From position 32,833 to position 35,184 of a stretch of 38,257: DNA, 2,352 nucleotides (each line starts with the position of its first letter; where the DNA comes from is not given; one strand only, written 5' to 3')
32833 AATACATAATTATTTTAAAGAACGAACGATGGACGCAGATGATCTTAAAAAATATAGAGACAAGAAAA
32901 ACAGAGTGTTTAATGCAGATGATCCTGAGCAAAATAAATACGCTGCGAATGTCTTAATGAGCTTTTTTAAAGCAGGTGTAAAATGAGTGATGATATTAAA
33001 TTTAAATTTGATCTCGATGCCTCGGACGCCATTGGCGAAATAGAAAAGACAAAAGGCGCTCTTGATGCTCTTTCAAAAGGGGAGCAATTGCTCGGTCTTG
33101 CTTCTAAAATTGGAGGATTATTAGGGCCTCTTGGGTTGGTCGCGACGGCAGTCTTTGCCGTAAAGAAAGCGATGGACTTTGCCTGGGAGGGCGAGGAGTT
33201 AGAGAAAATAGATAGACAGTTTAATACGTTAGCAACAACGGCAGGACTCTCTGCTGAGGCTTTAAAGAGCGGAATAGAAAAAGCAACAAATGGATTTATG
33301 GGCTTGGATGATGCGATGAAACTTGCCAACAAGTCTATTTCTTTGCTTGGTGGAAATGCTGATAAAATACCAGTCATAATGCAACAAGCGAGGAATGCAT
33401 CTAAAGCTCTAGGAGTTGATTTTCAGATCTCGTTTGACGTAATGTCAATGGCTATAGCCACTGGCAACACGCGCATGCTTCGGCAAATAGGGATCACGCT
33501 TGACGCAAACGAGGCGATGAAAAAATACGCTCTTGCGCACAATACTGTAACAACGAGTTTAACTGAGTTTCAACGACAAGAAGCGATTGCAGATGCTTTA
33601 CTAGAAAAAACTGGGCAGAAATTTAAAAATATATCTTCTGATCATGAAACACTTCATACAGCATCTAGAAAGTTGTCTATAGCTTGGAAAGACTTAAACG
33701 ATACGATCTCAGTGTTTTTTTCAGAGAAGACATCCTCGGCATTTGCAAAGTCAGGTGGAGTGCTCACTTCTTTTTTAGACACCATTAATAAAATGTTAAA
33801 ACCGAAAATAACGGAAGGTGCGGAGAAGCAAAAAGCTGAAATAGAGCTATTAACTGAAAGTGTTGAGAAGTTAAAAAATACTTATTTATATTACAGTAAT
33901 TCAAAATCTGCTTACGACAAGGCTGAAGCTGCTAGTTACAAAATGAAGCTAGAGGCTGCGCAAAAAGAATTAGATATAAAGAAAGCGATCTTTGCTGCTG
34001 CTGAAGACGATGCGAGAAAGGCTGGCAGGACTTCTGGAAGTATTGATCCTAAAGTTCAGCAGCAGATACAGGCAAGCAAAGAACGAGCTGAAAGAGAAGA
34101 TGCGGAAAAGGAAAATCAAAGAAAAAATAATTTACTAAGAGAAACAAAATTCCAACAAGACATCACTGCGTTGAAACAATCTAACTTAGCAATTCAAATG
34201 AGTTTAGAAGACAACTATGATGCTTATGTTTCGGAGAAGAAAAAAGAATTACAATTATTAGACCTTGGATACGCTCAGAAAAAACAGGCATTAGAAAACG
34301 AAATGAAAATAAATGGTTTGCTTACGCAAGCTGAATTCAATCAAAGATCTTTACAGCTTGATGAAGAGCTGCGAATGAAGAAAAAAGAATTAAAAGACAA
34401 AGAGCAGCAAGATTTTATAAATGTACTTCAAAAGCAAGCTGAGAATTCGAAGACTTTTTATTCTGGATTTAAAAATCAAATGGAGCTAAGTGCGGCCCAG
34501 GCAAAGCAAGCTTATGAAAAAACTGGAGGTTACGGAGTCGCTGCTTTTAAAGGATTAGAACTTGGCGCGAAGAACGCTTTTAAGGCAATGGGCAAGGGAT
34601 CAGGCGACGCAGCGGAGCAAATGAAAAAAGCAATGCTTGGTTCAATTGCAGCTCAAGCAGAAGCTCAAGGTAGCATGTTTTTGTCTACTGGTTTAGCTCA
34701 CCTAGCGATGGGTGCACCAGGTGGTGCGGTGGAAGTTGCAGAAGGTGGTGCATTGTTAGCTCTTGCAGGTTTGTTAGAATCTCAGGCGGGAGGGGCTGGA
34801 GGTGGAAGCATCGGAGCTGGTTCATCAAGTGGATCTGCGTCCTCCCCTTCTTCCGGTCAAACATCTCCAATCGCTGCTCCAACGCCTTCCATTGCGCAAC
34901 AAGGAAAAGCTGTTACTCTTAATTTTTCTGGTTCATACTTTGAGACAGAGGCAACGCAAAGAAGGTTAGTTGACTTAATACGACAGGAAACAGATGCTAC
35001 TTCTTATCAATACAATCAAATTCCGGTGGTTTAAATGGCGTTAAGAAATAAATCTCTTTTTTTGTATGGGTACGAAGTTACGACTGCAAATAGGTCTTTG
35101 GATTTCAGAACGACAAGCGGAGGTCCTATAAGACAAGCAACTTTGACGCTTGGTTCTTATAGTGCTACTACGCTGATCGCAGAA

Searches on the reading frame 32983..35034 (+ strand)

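Call 61: search_protein_families(library=phrogs, proteins=[window:32983-35034:+], max_evalue=0.00001)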
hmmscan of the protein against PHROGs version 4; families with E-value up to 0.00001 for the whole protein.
window:32983-35034:+ (683 aa): 1 family
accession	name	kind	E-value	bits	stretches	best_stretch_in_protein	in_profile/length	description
phrog_3779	-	tail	1.3e-13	50.9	1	41-214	179-359/1225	tail length tape measure protein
